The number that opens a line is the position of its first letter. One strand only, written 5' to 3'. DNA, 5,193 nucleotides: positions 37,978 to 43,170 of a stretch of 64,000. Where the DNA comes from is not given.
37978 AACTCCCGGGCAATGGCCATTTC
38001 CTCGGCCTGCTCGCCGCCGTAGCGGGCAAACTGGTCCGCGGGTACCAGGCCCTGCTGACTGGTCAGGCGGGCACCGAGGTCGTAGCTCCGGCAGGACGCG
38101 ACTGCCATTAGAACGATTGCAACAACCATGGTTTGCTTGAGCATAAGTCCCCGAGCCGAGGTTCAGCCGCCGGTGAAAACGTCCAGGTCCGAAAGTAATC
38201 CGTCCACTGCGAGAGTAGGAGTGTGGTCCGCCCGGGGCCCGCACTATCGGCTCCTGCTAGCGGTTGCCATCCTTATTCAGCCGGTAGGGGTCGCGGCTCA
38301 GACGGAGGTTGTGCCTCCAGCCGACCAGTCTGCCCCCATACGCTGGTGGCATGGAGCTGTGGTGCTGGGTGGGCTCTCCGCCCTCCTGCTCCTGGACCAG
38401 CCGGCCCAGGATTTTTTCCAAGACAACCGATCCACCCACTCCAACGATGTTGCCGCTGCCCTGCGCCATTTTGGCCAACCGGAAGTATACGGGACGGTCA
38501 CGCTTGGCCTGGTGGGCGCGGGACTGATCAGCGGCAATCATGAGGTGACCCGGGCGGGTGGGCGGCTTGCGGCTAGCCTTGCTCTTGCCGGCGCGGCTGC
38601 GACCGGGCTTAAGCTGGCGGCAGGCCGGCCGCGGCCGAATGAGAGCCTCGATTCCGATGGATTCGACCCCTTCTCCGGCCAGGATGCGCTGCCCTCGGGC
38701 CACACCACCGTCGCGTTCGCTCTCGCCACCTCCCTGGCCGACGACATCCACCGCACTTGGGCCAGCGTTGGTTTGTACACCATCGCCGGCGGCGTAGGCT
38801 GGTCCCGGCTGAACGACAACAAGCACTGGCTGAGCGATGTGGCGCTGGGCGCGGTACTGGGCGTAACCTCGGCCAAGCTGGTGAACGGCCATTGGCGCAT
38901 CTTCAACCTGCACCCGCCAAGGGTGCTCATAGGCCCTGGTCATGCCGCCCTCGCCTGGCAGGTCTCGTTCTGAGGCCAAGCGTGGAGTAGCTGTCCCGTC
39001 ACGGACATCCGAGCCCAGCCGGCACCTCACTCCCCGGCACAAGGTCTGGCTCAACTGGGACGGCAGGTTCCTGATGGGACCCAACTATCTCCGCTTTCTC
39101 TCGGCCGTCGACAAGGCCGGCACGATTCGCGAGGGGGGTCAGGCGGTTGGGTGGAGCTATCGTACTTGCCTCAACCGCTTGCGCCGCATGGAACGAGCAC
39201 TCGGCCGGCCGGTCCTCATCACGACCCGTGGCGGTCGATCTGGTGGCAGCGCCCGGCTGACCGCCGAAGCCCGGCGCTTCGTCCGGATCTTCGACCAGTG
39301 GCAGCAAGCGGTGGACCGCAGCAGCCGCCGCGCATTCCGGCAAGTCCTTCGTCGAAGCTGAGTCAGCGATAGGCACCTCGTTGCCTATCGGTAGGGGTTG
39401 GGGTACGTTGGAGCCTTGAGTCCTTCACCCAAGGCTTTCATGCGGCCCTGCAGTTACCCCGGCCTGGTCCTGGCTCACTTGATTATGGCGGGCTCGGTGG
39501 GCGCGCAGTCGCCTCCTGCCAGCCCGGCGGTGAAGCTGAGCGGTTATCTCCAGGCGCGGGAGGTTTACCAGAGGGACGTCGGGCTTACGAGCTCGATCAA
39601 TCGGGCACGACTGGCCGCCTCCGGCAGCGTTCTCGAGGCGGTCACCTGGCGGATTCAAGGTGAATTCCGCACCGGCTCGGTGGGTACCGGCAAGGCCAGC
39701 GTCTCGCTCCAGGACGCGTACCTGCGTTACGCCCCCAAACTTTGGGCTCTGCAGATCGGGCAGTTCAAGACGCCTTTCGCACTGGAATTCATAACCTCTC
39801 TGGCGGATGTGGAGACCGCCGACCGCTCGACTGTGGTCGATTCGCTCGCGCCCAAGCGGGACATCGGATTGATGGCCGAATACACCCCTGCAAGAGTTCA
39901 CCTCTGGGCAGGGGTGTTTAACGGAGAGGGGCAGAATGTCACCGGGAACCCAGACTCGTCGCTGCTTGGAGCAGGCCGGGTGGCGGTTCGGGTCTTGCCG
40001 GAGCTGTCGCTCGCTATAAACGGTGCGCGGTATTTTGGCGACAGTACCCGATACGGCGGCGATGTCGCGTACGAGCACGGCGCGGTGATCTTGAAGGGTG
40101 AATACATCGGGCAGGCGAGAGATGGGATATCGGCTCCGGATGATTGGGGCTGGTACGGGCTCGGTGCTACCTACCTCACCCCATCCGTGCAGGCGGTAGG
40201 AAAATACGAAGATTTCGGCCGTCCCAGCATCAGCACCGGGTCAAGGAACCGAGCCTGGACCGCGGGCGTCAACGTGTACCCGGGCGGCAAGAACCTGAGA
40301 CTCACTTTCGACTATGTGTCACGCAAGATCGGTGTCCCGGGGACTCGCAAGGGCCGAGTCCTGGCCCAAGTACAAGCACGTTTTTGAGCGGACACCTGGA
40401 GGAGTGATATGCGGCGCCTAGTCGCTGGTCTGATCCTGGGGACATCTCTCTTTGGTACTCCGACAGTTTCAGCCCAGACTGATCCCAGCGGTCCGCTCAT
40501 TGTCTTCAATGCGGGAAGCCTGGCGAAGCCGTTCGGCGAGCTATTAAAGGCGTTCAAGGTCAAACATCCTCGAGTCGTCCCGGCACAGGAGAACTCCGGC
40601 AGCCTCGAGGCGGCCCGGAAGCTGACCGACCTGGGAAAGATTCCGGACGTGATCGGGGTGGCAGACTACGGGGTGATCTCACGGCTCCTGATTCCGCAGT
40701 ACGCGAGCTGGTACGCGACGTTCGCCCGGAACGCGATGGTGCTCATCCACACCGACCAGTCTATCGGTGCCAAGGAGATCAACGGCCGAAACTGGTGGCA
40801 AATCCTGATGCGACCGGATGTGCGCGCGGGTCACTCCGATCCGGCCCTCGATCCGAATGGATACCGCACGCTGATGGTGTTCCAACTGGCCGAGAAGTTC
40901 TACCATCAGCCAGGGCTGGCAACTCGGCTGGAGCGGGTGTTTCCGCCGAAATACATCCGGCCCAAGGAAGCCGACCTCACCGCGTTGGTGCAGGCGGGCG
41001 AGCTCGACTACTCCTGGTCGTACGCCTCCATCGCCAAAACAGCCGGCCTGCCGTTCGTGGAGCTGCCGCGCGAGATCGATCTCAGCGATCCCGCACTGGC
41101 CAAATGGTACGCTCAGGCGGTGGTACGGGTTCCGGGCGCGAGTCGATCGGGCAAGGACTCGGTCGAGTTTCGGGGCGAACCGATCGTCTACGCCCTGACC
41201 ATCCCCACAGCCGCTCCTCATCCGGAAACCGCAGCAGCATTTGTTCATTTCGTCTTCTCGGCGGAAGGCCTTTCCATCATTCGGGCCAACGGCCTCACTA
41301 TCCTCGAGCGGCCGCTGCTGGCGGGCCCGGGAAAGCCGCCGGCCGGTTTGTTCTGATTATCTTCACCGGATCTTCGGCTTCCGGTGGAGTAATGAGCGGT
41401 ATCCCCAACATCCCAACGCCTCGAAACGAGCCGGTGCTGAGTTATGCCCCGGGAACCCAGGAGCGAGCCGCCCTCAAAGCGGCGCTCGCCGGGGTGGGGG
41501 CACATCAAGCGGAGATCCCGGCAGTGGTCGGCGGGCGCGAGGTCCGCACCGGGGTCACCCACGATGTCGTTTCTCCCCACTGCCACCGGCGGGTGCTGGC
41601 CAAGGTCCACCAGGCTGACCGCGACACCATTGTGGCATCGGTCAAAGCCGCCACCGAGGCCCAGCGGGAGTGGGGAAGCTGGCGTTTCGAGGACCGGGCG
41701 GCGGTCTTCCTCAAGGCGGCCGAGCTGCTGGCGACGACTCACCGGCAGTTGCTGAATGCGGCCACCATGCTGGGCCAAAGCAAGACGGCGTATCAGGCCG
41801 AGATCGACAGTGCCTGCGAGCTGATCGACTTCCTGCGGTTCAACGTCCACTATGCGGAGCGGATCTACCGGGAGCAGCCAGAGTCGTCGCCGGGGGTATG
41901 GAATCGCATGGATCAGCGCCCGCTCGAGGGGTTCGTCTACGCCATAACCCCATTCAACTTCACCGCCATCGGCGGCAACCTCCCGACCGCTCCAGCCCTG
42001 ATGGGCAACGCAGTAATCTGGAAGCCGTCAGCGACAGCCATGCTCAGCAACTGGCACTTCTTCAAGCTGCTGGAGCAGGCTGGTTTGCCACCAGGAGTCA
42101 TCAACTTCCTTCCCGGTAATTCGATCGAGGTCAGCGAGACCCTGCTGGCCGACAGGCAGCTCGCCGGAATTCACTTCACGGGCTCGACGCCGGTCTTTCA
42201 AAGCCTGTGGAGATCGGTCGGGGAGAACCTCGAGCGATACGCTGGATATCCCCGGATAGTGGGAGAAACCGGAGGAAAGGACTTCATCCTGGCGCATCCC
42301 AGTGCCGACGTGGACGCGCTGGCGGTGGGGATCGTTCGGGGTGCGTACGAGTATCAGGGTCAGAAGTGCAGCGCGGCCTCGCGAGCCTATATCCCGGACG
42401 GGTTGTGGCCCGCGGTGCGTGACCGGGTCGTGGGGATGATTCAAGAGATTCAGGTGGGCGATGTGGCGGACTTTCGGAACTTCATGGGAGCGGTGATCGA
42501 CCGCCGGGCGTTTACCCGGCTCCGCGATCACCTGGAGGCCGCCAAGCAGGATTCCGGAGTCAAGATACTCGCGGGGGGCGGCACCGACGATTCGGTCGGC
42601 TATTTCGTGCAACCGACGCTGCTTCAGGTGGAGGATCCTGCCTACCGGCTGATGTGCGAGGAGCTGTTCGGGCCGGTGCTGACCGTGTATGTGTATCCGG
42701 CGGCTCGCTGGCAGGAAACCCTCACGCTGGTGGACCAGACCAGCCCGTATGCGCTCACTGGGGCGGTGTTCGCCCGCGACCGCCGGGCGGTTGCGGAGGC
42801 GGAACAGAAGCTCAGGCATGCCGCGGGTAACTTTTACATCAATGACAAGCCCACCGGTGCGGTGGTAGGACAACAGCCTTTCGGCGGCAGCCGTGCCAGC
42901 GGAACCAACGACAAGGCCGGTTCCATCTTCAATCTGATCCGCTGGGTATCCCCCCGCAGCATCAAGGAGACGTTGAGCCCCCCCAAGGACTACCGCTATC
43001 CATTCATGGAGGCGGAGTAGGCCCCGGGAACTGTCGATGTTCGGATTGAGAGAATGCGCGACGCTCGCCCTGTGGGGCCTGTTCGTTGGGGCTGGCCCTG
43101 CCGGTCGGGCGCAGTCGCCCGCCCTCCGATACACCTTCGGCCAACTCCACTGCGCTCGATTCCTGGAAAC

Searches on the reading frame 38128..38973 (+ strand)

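Call 65: search_protein_families(library=pfam, proteins=[window:38128-38973:+], max_evalue=0.00001)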
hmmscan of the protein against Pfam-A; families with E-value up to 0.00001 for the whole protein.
window:38128-38973:+ (281 aa): 1 family
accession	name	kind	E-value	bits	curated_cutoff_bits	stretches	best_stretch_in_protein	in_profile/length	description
PF01569.27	PAP2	-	1.1e-19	70.9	27.2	1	146-252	4-121/130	PAP2 superfamily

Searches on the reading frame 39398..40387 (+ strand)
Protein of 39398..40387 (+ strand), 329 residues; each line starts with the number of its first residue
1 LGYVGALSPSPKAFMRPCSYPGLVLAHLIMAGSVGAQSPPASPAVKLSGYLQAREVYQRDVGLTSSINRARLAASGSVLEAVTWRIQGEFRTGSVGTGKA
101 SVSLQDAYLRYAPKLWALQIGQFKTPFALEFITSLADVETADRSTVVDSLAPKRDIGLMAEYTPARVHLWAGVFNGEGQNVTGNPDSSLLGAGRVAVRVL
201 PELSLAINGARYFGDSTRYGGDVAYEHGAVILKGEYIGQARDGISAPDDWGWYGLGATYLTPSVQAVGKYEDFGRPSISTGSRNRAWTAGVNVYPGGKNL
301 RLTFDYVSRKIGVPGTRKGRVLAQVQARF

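Call 7: search_protein_families(library=pfam, proteins=[window:39398-40387:+], max_evalue=0.001)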
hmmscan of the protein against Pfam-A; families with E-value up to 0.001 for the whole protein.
window:39398-40387:+ (329 aa): 2 families
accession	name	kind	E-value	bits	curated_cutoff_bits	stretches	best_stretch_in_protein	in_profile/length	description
PF07396.17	Porin_O_P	-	4.4e-21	76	20.9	1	59-186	19-153/370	Phosphate-selective porin O and P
PF13609.12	Porin_4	-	7.7e-07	29.6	27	1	26-308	6-270/310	Gram-negative porin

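Call 20: search_protein_families(library=ncbifam, proteins=[window:39398-40387:+], max_evalue=0.00001)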
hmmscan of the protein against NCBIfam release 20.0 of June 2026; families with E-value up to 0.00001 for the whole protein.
window:39398-40387:+ (329 aa): 0 families

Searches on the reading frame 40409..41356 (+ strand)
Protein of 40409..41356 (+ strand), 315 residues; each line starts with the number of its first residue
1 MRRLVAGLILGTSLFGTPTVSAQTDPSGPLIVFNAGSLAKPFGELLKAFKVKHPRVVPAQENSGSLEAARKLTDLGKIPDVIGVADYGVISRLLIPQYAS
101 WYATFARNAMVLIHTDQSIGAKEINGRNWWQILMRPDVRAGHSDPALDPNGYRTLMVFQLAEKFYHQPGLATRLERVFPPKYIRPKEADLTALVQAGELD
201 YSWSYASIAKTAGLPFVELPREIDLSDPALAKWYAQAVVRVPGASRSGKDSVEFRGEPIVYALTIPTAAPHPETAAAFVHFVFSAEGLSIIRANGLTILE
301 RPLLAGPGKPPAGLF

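Call 7: search_protein_families(library=pfam, proteins=[window:40409-41356:+], max_evalue=0.001)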
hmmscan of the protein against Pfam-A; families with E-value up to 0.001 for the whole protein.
window:40409-41356:+ (315 aa): 2 families
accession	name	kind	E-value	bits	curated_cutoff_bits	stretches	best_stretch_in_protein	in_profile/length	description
PF13531.11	SBP_bac_11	-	1.3e-29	104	25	1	31-296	2-226/227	Bacterial extracellular solute-binding protein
PF01547.30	SBP_bac_1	-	3e-10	41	26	1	37-287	3-305/307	Bacterial extracellular solute-binding protein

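Call 20: search_protein_families(library=ncbifam, proteins=[window:40409-41356:+], max_evalue=0.00001)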
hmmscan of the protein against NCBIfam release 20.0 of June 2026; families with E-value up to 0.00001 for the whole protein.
window:40409-41356:+ (315 aa): 4 families
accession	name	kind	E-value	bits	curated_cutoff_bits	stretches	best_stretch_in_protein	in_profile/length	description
NF003196.0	PRK04168.1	equivalog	2.7e-84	282.9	355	1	9-302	15-320/338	tungstate ABC transporter substrate-binding protein WtpA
TIGR03730.1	tungstate_WtpA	equivalog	1.8e-80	270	242.75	2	30-174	3-147/275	tungstate ABC transporter substrate-binding protein WtpA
NF002918.0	PRK03537.1-4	equivalog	5.7e-12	45.4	288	1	25-222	3-203/246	molybdate ABC transporter substrate-binding protein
NF002917.0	PRK03537.1-3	equivalog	2.4e-07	30.2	264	1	27-175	22-162/267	molybdate ABC transporter substrate-binding protein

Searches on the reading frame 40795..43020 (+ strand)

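Call 7: search_protein_families(library=pfam, proteins=[window:40795-43020:+], max_evalue=0.001)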
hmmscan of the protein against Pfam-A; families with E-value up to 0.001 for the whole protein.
window:40795-43020:+ (741 aa): 1 family
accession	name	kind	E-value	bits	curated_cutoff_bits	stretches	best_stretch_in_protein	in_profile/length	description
PF00171.27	Aldedh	-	2e-99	333.7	23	1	255-710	8-449/461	Aldehyde dehydrogenase family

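Call 20: search_protein_families(library=ncbifam, proteins=[window:40795-43020:+], max_evalue=0.00001)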
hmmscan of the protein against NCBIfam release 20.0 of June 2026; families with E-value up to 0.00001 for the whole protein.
window:40795-43020:+ (741 aa): 39 families (the best 25 are shown)
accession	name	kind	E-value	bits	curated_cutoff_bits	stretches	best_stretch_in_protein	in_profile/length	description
TIGR01236.1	D1pyr5carbox1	equivalog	5.6e-241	800.8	613.6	1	210-738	1-532/533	L-glutamate gamma-semialdehyde dehydrogenase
NF002852.0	PRK03137.1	subfamily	3.2e-104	349.6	648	1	210-726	6-513/514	L-glutamate gamma-semialdehyde dehydrogenase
TIGR01237.1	D1pyr5carbox2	equivalog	9.4e-93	311.7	659.65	1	211-726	3-510/511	L-glutamate gamma-semialdehyde dehydrogenase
NF008869.0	PRK11904.1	equivalog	2.4e-79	267.3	747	1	222-723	535-1024/1042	bifunctional proline dehydrogenase/L-glutamate gamma-semialdehyde dehydrogenase PutA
TIGR01238.1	D1pyr5carbox3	equivalog_domain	3.9e-65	220.3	485.2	1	225-719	22-497/500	L-glutamate gamma-semialdehyde dehydrogenase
NF008772.0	PRK11809.1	equivalog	1.9e-63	214.6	1750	1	224-722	630-1111/1318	trifunctional transcriptional regulator/proline dehydrogenase/L-glutamate gamma-semialdehyde dehydrogenase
NF006916.0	PRK09407.1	equivalog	4.7e-60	203.7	521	1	245-724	25-491/526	succinic semialdehyde dehydrogenase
NF010000.0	PRK13473.1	subfamily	3.4e-55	187.5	615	1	250-704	13-452/475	aminobutyraldehyde dehydrogenase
TIGR01804.1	BADH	equivalog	3.1e-54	184.2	668.6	1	254-708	13-455/467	betaine-aldehyde dehydrogenase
NF042993.1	AlphKGSA_gudD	equivalog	3e-53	181.2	770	1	251-706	16-461/481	alpha-ketoglutaric semialdehyde dehydrogenase GucD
NF052305.1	DioxValDhHalo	equivalog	3.3e-52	178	750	1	249-705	15-460/483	2,5-dioxovalerate dehydrogenase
NF009725.0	PRK13252.1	equivalog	4.2e-49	167.3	593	1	251-708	19-463/488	betaine-aldehyde dehydrogenase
NF006992.0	PRK09457.1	subfamily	1.8e-48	165.4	514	1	264-705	24-451/487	succinylglutamate-semialdehyde dehydrogenase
NF040792.1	glyc_ald_dh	equivalog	2e-48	165.6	760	1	264-713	25-461/488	D-glyceraldehyde dehydrogenase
TIGR02299.1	HpaE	equivalog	9.3e-48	163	638.35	1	252-710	14-462/488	5-carboxymethyl-2-hydroxymuconate semialdehyde dehydrogenase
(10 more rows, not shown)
